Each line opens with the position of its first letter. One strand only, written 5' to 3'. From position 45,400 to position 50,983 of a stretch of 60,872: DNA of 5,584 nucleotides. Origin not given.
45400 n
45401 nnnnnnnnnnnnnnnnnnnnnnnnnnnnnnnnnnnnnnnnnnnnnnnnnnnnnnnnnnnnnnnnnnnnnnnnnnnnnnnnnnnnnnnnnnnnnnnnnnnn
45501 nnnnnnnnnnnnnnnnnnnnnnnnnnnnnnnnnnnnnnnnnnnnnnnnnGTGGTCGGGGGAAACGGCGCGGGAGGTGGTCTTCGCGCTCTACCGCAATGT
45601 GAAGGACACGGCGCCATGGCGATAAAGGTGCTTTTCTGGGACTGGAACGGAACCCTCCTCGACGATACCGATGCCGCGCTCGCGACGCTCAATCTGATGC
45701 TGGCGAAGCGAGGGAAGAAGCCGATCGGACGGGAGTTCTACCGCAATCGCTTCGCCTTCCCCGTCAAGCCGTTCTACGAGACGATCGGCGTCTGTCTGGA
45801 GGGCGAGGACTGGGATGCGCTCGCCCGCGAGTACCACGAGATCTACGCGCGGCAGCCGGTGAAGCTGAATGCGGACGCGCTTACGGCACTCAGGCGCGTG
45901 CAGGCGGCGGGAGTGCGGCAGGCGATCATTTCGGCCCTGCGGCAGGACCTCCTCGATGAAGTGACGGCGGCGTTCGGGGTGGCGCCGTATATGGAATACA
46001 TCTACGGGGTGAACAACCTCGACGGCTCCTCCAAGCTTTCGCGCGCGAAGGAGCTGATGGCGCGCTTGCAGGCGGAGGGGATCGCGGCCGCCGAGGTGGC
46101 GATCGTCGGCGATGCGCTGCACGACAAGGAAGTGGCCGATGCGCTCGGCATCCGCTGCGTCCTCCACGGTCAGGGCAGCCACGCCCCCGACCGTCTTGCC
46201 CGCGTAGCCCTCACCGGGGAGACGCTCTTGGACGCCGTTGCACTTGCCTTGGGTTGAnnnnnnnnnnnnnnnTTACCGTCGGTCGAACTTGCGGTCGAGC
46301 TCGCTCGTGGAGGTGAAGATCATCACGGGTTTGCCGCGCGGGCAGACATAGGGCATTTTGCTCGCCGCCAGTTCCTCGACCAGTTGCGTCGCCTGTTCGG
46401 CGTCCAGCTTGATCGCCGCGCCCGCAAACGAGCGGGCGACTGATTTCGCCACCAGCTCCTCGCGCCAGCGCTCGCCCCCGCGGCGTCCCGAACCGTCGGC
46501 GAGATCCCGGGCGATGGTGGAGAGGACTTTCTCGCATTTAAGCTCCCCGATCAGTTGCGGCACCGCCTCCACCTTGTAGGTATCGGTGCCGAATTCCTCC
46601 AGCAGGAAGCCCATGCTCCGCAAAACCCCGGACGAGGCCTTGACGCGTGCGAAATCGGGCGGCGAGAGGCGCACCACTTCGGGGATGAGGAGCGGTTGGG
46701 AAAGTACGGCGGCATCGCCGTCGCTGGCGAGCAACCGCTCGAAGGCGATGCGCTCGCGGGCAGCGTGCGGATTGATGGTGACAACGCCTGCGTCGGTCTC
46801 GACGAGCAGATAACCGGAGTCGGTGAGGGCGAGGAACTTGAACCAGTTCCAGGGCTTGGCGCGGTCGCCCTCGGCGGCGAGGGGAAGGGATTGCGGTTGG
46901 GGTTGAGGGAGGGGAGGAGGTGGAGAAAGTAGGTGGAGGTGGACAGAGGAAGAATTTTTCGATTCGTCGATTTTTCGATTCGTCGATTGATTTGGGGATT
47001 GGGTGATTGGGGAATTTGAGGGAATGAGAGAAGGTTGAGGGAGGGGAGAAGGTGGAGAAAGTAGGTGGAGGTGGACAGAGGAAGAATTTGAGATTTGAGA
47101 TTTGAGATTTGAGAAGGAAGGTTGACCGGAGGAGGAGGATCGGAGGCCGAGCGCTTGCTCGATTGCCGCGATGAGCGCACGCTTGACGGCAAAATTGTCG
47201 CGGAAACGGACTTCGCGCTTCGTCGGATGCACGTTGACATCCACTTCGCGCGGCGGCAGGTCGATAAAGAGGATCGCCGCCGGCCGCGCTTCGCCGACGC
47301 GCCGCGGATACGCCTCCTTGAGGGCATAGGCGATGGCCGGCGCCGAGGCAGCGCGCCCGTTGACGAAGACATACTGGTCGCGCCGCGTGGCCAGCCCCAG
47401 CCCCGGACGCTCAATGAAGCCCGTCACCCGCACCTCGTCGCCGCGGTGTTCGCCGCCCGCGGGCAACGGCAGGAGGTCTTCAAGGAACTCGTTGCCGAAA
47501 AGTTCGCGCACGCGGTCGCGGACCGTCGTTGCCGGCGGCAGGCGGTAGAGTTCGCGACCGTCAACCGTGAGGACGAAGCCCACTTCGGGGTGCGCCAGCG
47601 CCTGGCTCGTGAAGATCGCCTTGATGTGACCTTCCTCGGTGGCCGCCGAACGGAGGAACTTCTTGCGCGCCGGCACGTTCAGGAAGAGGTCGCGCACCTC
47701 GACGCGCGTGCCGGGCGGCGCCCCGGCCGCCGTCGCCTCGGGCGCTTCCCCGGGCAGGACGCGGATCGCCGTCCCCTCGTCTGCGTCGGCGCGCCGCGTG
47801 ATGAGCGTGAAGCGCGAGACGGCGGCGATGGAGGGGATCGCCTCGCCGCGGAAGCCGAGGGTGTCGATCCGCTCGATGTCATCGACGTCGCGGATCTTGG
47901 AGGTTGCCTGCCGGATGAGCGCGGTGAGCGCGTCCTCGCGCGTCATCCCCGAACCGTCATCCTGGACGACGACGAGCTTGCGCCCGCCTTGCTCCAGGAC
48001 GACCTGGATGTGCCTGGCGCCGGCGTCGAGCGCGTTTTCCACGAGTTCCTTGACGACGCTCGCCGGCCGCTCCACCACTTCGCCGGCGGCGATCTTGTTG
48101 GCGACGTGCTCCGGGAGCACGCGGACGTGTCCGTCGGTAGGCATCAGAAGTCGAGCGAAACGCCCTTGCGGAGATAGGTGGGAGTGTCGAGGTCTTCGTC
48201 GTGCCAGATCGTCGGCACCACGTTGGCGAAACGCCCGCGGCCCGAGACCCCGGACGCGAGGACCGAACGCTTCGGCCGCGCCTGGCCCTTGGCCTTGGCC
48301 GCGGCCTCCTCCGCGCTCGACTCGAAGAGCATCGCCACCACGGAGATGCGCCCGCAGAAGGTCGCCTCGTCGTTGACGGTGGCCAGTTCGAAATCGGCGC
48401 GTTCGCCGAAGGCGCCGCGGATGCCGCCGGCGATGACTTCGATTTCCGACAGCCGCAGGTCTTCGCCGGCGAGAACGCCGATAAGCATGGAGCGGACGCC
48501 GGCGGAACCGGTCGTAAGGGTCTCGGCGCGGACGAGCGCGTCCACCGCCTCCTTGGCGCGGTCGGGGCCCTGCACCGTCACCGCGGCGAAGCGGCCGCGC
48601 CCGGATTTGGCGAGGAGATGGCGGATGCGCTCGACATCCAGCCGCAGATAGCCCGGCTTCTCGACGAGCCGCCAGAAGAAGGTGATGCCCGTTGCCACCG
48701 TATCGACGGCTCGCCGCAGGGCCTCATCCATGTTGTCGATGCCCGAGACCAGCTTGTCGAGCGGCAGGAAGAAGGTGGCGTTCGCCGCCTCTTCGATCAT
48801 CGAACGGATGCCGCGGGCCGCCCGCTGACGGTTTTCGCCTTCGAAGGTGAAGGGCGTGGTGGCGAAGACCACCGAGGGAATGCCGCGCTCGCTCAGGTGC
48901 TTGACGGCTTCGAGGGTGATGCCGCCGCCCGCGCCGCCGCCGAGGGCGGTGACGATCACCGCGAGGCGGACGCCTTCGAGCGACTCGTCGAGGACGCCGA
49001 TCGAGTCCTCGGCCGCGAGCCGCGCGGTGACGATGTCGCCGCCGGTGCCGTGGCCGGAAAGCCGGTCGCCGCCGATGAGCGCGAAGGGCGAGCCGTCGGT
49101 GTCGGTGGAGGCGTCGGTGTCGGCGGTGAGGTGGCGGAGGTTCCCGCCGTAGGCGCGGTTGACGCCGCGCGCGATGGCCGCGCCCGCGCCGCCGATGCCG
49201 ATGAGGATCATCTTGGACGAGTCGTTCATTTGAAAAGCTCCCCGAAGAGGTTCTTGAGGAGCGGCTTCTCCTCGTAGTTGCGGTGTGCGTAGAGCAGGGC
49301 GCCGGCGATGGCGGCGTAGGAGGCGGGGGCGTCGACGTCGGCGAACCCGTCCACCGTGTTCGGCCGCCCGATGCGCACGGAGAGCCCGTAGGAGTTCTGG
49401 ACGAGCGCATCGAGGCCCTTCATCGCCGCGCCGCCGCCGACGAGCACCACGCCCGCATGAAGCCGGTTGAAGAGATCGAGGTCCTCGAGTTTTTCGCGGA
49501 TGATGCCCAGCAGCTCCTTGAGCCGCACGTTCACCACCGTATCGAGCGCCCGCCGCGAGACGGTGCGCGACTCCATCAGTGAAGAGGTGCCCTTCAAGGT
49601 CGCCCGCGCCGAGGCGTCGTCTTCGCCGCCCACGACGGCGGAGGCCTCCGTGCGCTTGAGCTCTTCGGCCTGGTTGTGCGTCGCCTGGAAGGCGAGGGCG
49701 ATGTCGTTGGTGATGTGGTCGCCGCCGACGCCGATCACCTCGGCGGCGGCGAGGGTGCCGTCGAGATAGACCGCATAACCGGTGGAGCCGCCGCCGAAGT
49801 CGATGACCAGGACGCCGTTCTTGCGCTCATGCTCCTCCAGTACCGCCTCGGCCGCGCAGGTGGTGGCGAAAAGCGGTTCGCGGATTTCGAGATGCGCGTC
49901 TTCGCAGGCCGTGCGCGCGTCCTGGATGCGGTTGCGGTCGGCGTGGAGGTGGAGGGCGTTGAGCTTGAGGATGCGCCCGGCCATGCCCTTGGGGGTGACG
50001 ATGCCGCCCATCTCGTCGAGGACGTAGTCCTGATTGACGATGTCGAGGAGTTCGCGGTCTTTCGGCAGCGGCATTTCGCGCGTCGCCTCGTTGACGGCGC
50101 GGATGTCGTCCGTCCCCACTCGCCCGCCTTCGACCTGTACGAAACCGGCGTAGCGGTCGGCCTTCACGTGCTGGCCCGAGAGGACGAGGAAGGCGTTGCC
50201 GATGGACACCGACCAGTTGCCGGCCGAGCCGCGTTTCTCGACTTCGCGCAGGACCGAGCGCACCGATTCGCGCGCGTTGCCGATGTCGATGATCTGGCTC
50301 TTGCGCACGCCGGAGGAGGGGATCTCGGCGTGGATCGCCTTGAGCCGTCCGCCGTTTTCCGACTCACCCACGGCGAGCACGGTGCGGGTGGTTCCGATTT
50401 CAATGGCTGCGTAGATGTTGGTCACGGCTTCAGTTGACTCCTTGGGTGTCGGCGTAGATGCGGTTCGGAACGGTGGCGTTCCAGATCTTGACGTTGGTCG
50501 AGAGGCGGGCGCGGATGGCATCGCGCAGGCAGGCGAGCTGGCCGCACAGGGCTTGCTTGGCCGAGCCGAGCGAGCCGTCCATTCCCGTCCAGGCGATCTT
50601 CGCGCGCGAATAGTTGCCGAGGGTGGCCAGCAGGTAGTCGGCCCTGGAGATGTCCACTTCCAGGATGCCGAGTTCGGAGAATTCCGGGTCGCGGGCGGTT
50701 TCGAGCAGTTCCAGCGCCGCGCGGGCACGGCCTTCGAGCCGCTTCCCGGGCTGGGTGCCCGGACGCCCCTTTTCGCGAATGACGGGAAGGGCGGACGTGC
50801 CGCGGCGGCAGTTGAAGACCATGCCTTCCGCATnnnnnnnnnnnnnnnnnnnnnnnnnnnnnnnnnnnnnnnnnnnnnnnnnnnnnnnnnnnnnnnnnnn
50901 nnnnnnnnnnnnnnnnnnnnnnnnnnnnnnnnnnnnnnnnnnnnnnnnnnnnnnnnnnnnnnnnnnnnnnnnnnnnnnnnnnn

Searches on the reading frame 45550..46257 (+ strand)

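Call 62: search_protein_families(library=pfam, proteins=[window:45550-46257:+], max_evalue=0.0001)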
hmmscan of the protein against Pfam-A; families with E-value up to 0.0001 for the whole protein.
window:45550-46257:+ (235 aa): 4 families
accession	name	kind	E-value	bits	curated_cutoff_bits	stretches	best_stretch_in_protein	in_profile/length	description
PF13419.12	HAD_2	-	2.6e-16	60.7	23.8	1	30-204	3-176/178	Haloacid dehalogenase-like hydrolase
PF12710.13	HAD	-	1.7e-12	48.6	27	1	28-195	1-187/189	haloacid dehalogenase-like hydrolase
PF00702.32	Hydrolase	-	4.3e-10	40.7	26.4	1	25-197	1-188/191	haloacid dehalogenase-like hydrolase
PF13242.12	Hydrolase_like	-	1.6e-06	28.4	22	1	171-229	15-71/75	HAD-hyrolase-like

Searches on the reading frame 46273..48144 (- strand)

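Call 62: search_protein_families(library=pfam, proteins=[window:46273-48144:-], max_evalue=0.0001)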
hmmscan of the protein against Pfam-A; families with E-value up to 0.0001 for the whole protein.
window:46273-48144:- (623 aa): 4 families
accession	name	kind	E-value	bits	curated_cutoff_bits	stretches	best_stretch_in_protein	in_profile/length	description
PF01119.25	DNA_mis_repair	-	1.1e-27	96.4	26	1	213-332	2-118/119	DNA mismatch repair protein, C-terminal domain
PF08676.16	MutL_C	-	1.4e-25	90.1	25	1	440-569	3-131/142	MutL C terminal dimerisation domain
PF13589.12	HATPase_c_3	-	8.1e-11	42.5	25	1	28-119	4-95/137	Histidine kinase-, DNA gyrase B-, and HSP90-like ATPase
PF02518.31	HATPase_c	-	1.9e-06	28.7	26.4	1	25-72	4-54/111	Histidine kinase-, DNA gyrase B-, and HSP90-like ATPase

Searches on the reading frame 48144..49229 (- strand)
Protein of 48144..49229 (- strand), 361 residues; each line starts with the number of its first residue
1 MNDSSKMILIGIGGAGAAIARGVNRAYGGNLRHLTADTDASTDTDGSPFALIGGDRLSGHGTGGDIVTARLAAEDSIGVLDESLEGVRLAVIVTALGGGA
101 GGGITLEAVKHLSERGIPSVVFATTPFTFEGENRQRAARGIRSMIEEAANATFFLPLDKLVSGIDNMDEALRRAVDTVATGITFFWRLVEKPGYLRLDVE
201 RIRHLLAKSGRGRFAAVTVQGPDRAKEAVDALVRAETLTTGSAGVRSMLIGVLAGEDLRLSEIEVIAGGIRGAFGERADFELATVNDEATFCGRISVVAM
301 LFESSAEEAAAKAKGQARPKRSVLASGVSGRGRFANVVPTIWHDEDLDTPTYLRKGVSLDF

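Call 62: search_protein_families(library=pfam, proteins=[window:48144-49229:-], max_evalue=0.0001)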
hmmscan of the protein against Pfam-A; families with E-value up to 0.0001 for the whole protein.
window:48144-49229:- (361 aa): 2 families
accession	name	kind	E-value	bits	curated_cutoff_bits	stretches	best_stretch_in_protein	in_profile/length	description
PF00091.31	Tubulin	-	4.6e-13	50.3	33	1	7-161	2-186/190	Tubulin/FtsZ family, GTPase domain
PF12327.13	FtsZ_C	-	7.2e-07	29.9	27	1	219-298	10-90/95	FtsZ family, C-terminal domain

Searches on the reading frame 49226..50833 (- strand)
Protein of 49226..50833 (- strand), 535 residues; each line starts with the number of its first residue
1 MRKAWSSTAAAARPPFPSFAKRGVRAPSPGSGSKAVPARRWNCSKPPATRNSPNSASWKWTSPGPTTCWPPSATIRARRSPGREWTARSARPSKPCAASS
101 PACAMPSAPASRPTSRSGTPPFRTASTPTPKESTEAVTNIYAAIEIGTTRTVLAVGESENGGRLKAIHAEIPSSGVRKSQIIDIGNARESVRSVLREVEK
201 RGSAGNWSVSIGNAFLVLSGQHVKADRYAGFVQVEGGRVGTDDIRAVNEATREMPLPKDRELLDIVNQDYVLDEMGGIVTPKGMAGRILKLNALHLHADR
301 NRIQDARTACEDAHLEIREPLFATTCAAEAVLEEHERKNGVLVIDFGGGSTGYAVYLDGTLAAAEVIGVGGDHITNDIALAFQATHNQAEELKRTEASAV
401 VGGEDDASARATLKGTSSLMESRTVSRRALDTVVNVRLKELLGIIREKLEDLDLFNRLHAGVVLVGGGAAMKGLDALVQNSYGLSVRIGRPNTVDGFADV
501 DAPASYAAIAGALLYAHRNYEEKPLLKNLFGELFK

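Call 62: search_protein_families(library=pfam, proteins=[window:49226-50833:-], max_evalue=0.0001)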
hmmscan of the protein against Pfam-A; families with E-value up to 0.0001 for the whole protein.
window:49226-50833:- (535 aa): 4 families
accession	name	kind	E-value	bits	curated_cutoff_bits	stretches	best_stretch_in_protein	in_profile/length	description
PF14450.12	FtsA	-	2.7e-25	89.6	31.8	1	343-509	2-126/127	Cell division protein FtsA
PF02491.25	SHS2_FTSA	-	8e-15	55.4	25.4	1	220-293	1-75/79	SHS2 domain inserted in FTSA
PF06723.19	MreB_Mbl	-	1.1e-12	47.9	27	1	318-489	128-304/327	MreB/Mbl protein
PF11104.14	PilM_2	-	1.3e-05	24.7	27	0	323-396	161-237/340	Type IV pilus assembly protein PilM;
